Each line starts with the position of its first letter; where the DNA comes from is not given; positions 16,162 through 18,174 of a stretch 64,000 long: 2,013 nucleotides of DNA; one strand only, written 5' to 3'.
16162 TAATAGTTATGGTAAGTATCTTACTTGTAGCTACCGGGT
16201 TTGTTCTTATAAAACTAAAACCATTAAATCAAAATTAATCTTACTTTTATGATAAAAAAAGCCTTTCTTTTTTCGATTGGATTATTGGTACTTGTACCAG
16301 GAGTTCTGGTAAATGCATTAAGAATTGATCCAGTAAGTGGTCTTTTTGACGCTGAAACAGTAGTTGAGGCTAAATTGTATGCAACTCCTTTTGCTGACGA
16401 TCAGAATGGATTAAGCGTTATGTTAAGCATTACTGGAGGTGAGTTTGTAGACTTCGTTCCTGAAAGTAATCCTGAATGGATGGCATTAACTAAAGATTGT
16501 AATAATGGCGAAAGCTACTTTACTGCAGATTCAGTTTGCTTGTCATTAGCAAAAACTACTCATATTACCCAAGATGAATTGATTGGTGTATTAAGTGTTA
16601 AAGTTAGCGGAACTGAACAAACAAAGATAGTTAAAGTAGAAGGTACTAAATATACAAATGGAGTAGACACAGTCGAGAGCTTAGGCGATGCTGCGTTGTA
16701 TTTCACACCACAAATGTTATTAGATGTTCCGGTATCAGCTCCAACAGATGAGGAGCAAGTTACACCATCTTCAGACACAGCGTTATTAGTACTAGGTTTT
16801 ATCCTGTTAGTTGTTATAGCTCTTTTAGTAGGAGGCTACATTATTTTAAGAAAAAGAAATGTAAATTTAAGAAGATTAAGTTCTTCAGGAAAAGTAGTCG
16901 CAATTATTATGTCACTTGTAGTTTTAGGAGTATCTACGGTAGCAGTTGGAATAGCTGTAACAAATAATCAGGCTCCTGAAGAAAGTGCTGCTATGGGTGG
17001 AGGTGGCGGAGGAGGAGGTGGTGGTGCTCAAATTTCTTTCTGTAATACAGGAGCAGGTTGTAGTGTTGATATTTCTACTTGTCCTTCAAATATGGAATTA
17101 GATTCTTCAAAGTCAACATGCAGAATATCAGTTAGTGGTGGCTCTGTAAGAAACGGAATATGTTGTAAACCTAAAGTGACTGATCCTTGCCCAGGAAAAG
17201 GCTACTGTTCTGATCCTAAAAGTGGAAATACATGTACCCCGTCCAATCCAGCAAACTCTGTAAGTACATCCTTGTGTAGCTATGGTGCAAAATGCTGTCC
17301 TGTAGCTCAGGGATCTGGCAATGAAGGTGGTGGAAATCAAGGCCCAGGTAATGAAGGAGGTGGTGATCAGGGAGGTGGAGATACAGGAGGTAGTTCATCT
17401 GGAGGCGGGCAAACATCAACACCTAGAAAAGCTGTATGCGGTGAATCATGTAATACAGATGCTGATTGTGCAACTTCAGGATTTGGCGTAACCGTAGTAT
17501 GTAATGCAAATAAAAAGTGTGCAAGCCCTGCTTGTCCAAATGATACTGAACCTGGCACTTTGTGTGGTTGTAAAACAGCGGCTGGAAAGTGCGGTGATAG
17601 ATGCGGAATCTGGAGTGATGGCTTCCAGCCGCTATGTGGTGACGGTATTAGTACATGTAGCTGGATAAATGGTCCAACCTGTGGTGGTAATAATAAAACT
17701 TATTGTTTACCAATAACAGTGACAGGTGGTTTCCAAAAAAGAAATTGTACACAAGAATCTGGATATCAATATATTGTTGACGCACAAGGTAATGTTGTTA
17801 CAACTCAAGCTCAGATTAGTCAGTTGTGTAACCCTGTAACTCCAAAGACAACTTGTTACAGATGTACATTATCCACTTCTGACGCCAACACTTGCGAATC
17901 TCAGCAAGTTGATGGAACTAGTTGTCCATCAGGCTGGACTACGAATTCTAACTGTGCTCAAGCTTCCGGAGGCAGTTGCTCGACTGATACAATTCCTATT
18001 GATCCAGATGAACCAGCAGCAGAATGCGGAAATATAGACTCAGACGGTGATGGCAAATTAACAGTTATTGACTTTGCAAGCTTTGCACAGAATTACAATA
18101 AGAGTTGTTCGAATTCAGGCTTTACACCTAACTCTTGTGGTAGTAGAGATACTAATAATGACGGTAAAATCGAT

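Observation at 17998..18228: Dockerin-like double Ca-binding module at the C-terminus of a membrane-spanning Cys-rich protein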

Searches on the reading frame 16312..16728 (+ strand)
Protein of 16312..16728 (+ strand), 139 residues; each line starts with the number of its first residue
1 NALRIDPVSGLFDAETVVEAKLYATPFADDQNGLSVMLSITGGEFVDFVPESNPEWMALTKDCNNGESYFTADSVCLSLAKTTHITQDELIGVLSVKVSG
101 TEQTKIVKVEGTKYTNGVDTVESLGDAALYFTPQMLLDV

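Call 17: search_solved_structures(query=A3, max_evalue=10, show_alignments=2)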
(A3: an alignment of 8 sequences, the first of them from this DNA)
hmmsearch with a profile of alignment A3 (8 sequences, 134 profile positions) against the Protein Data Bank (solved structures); distinct sequences matched with E-value up to 10: 0.

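Call 18: find_homologous_proteins(query=A3, max_evalue=0.01)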
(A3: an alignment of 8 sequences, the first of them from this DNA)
Query A3 (8 sequences) (134 aa, profile of the alignment): 13 proteins with E <= 0.01 among 1706 candidates.
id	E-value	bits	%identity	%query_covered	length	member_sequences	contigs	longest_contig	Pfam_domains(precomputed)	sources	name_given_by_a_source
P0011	1.5e-44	169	33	97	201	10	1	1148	-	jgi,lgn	jgi:hypothetical protein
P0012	3.5e-39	151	34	97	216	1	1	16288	-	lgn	-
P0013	5.5e-39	151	32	96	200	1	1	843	-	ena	-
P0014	8.1e-39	150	31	97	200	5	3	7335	-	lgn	-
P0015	1.8e-38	149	35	96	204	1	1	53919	-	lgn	-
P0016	3.4e-38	148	30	96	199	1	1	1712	-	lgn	-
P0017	1.6e-37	146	31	97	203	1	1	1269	-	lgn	-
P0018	1.9e-37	146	30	96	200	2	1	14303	-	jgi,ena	-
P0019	5.4e-37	144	33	97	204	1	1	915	-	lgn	-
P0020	9.7e-37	144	30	97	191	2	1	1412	-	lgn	-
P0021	1.1e-36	143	34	97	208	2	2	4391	-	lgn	-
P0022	1.7e-36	143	31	97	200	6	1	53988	-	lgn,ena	-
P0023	3.1e-36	142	32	95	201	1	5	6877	-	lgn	-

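Call 26: predict_structure(alignment_id=A4)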
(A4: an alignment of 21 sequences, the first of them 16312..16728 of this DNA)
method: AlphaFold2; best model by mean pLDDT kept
length: 139 residues; sequences in the alignment: 21
mean_pLDDT: 91.9   pTM: 0.83
mean pLDDT of the five models: 91.9, 90.8, 87.6, 87.6, 85.9
residues with pLDDT >= 90: 111; 70-90: 25; 50-70: 3; < 50: 0
segments of 3 or more residues with pLDDT < 50: none
pLDDT, mean of each block of 10 residues (from residue 1): 89 94 92 95 96 89 94 96 93 94 92 93 90 78
secondary structure, 60 per line:
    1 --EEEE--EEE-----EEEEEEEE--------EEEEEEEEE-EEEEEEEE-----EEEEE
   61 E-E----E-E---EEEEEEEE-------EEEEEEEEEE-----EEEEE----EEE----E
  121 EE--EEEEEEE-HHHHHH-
elements in order: E3-6 E9-11 E17-24 E33-41 E43-50 E56-61 E74-81 E89-98 E104-108 E113-115 E120-122 E125-131 H133-138
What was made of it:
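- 16318..16710 (+): N-domain (aa 24-154): all-beta domain with predicted cohesin-like fold and conserved Cys84/Cys97. AF2 model pLDDT 91.9, pTM 0.83 (call 26).
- On Cohesin (Pfam PF00963), for the N-domain: AF2 pLDDT 91.9 (call 26).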

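Call 29: fold_search(model_id=the predicted structure, library=pdb)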
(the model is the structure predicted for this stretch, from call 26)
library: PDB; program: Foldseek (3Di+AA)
matches with E <= 10: 1973; with E <= 0.001: 14
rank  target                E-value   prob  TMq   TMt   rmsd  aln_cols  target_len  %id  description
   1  6kgf_C                1.3e-04  1.00  0.59  0.57   4.7       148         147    9  Crystal structure of CaDoc0917(R16D)-CaCohA2 complex at pH 8.2 (released 2020-07-08)
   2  5aoz                  2.2e-04  1.00  0.63  0.62   4.6       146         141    9  High resolution SeMet structure of the third cohesin from Ruminococcus flavefaciens scaffoldin protein, ScaB (released 2016-09-28)
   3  6kge_A                2.8e-04  1.00  0.62  0.61   4.0       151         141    7  Crystal structure of CaDoc0917(R16D)-CaCohA2 complex at pH 5.5 (released 2020-07-08)
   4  6kgf_A                3.1e-04  1.00  0.60  0.59   4.7       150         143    9  Crystal structure of CaDoc0917(R16D)-CaCohA2 complex at pH 8.2 (released 2020-07-08)
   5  5m2o_A                3.1e-04  1.00  0.52  0.53   7.4       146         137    9  R. flavefaciens' third ScaB cohesin in complex with a group 1 dockerin (released 2017-07-05)
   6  6kgc_A                3.2e-04  1.00  0.61  0.59   4.1       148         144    9  Crystal structure of CaDoc0917(R49D)-CaCohA2 complex at pH 5.4 (released 2020-07-08)
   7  6kgd_A                4.7e-04  1.00  0.58  0.56   4.8       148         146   11  Crystal structure of CaDoc0917(R49D)-CaCohA2 complex at pH 8.0 (released 2020-07-08)
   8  3ul4_A                5.2e-04  1.00  0.60  0.59   4.6       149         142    9  Crystal structure of Coh-OlpA(Cthe_3080)-Doc918(Cthe_0918) complex: A novel type I Cohesin-Dockerin complex from Clost (released 2012-11-28)
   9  7me6_B                6.4e-04  1.00  0.47  0.51   7.6       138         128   13  Structure of the apo form of YcnI (released 2021-08-18)
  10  7me6_A                7.5e-04  1.00  0.54  0.57   4.5       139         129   14  Structure of the apo form of YcnI (released 2021-08-18)
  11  5m2s_A                7.5e-04  1.00  0.53  0.52   7.4       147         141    9  R. flavefaciens' third ScaB cohesin in complex with a group 1 dockerin (released 2017-07-05)
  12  6kg8_MODEL_1_A        8.7e-04  1.00  0.62  0.56   4.2       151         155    7  Solution structure of CaCohA2 from Clostridium acetobutylicum (released 2020-07-08)
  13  9gvb_A                9.2e-04  1.00  0.59  0.43   3.9       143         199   10  Ruminococcus flavefaciens Coh-Doc complex between a group 2 Dockerin and the Cohesin from cell surface attached scaffo (released 2025-10-08)
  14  8ajy_A                9.2e-04  1.00  0.56  0.41   5.2       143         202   10  Ruminococcus flavefaciens Cohesin-Dockerin structure: dockerin from ScaH adaptor scaffoldin in complex with the cohesi (released 2022-11-02)
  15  8um6_B                1.3e-03  1.00  0.47  0.50   8.0       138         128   14  Structure of copper bound to YcnI W137F (released 2024-02-07)
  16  2zf9_A                1.6e-03  1.00  0.61  0.48   5.3       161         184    9  Crystal structure of a type III cohesin module from the cellulosomal ScaE cell-surface anchoring scaffoldin of Ruminoc (released 2008-12-30)
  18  2xdh                  2.0e-03  1.00  0.61  0.61   5.2       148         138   11  Non-cellulosomal cohesin from the hyperthermophilic archaeon Archaeoglobus fulgidus (released 2010-05-26)
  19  2zf9_D                2.6e-03  1.00  0.62  0.49   5.4       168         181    9  Crystal structure of a type III cohesin module from the cellulosomal ScaE cell-surface anchoring scaffoldin of Ruminoc (released 2008-12-30)
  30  2zf9_B                5.2e-03  1.00  0.61  0.49   5.1       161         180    9  Crystal structure of a type III cohesin module from the cellulosomal ScaE cell-surface anchoring scaffoldin of Ruminoc (released 2008-12-30)
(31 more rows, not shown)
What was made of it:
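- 16318..16710 (+): Foldseek against PDB returns cohesins as top hits: 6kgf, 5aoz, 3ul4, 2zf9, 2xdh, with TM 0.59-0.63 and E 1e-4 (call 29).
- On Dockerin type I (Pfam PF00404): Candidate partners were identified (calls 26, 29).
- On Cohesin (Pfam PF00963), for the N-domain: Named examples are 6kgf, 5aoz, 3ul4, 2zf9 and 2xdh, with E 1e-4 to 2e-3 (call 29).
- Ig-type hits have TM at most 0.36 (calls 26, 29). Cohesins dominate the fold matches of a high-confidence model (call 29).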

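Call 52: search_protein_representatives(alignment_id=A6)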
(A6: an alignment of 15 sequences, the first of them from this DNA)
Query: 15 sequences, 132 profile positions. Proteins with E-value up to 0.001 (for the whole library): 271; up to 1e-10: 120; up to 1e-30: 15. The best 150 are listed.
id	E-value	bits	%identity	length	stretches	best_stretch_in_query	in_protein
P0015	1.3e-52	193.2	-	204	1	1-132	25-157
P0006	2.5e-50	185.8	-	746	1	2-131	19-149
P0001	1.5e-46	173.6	-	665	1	1-131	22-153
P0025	1.0e-41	157.9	-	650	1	2-131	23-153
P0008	8.9e-41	154.9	-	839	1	1-130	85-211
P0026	6.5e-40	152.1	-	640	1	1-131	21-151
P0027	2.7e-38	146.9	-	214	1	1-130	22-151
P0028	1.8e-36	141.0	-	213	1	2-131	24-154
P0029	3.2e-35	136.9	-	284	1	1-130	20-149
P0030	5.4e-34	133.0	-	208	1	2-131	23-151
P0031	1.6e-33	131.4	-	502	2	2-121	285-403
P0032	1.3e-32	128.5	-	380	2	17-125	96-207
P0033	1.6e-32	128.2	-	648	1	2-131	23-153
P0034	1.5e-31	125.1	-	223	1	2-131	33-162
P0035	2.4e-31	124.4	-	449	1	1-130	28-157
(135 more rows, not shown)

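Call 55: search_protein_families(library=pfam, alignment_id=A8, max_evalue=0.01)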
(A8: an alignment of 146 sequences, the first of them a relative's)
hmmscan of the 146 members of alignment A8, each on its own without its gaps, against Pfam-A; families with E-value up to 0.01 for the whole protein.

A. member 1, P0025 (650 aa): 0 families

B. families by the number of members that match (of 146 scanned): 34 families (the first 25 are shown)
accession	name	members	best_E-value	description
PF00404.24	Dockerin_1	8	1.2e-05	Dockerin type I domain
PF00036.39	EF-hand_1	7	3.7e-06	EF hand domain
PF13405.12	EF-hand_6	4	6.1e-05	EF-hand domain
PF13202.12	EF-hand_5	3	6e-06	EF hand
PF13499.12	EF-hand_7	3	8.9e-06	EF-hand domain pair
PF00746.26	Gram_pos_anchor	3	4.9e-05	LPXTG cell wall anchor motif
PF24507.1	Ig_CFAP65_4th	3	0.00047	CFAP65, fourth Ig-like domain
PF00050.26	Kazal_1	2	3.1e-17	Kazal-type serine protease inhibitor domain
PF07648.20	Kazal_2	2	3.3e-11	Kazal-type serine protease inhibitor domain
PF13948.11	DUF4215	2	0.00019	Domain of unknown function (DUF4215)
PF21287.3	Kazal_CFAI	2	0.00078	Complement factor I, KAZAL domain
PF22076.2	Cep192_D6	2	0.0065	Cep192 domain 6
PF13229.12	Beta_helix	1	1.2e-14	Right handed beta helix region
PF01510.30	Amidase_2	1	9e-12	N-acetylmuramoyl-L-alanine amidase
PF02868.21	Peptidase_M4_C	1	9.1e-10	Thermolysin metallopeptidase, alpha-helical domain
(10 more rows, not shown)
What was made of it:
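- On Sortase (LPXTG) substrates, for the upstream 201-aa protein: Pfam Gram_pos_anchor hits 3 relatives (call 55).
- It also occurs singly next to Amidase_2, Peptidase_M4, beta-helix and Kazal domains, as a general surface module would (call 55).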

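Call 58: find_encoding_contigs(protein=P0025, flank=8000, max_places=2)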
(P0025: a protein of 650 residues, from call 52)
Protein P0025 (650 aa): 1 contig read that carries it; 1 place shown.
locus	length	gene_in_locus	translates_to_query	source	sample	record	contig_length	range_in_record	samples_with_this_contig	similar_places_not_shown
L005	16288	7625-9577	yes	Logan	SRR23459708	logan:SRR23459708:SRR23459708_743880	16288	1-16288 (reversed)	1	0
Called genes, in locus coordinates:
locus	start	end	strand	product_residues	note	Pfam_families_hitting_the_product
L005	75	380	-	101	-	-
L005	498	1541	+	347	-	PF19086:Terpene_syn_C_2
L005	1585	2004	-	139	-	-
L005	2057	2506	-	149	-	-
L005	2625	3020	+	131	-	PF08327:AHSA1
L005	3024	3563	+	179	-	-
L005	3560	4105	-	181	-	-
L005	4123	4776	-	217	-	-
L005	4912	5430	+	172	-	PF01327:Pep_deformylase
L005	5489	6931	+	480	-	PF01743:PolyA_pol, PF12627:PolyA_pol_RNAbd, PF01966:HD, PF13735:tRNA_NucTran2_2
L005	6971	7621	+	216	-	-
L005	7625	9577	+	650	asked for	-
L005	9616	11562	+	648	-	-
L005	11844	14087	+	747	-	PF01138:RNase_PH, PF03726:PNPase (weak), PF01138:RNase_PH, PF00575:S1 (weak)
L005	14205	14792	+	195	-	-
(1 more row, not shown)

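Call 62: search_solved_structures(query=A8, max_evalue=10, show_alignments=3)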
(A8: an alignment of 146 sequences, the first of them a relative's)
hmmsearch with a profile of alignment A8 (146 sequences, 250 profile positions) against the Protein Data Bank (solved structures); distinct sequences matched with E-value up to 10: 3.
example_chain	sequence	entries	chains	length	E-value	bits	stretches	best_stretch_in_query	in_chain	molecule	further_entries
4deq_A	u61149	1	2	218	0.13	14.9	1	59-96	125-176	Neuropilin-1, Vascular endothelial growth factor A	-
2l04_A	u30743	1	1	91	0.16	14.5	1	36-77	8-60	Major tail protein V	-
7quz_AAA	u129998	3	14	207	2.5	10.6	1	31-103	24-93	Beta-1,3-glucanase bglH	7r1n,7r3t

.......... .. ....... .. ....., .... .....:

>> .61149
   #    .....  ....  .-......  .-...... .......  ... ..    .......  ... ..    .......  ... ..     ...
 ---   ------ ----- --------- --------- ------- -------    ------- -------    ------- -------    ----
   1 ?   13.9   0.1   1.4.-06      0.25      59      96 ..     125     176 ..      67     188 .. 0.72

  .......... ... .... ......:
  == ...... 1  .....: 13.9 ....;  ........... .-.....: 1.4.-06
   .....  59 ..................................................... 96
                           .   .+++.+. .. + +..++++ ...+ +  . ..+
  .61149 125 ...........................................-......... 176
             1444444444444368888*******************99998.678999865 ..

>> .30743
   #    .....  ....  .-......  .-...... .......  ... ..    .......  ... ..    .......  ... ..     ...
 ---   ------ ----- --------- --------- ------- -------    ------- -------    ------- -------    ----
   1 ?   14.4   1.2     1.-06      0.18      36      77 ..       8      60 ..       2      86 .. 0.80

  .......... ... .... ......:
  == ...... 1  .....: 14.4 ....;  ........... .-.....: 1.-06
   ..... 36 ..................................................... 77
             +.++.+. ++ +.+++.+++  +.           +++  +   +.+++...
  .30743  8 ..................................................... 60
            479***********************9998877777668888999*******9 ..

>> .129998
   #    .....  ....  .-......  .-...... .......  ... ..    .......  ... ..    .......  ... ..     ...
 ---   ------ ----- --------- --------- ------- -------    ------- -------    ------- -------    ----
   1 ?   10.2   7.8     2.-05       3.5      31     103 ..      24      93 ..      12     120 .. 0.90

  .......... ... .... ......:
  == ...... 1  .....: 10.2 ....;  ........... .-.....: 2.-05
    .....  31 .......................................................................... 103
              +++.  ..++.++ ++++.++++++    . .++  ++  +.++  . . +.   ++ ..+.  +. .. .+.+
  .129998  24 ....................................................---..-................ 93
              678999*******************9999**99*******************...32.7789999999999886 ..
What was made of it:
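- Tried and rejected: PDB profile search with the N-domain (A3, then the 146-member A8): no cohesin or any meaningful hit (calls 17, 62).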

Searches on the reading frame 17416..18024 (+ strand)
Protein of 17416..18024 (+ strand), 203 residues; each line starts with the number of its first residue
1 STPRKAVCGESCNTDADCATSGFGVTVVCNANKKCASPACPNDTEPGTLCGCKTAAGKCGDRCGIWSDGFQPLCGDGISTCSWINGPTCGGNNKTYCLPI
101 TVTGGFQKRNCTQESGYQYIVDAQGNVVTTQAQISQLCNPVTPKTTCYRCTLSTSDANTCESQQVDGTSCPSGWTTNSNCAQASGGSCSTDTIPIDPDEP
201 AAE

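Call 90: search_solved_structures(query=window:17416-18024:+, max_evalue=1)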
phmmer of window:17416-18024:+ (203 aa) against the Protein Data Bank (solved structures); distinct sequences matched with E-value up to 1: 0.
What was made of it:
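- Tried and rejected: PDB sequence search of the Cys-rich core: none (call 90).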
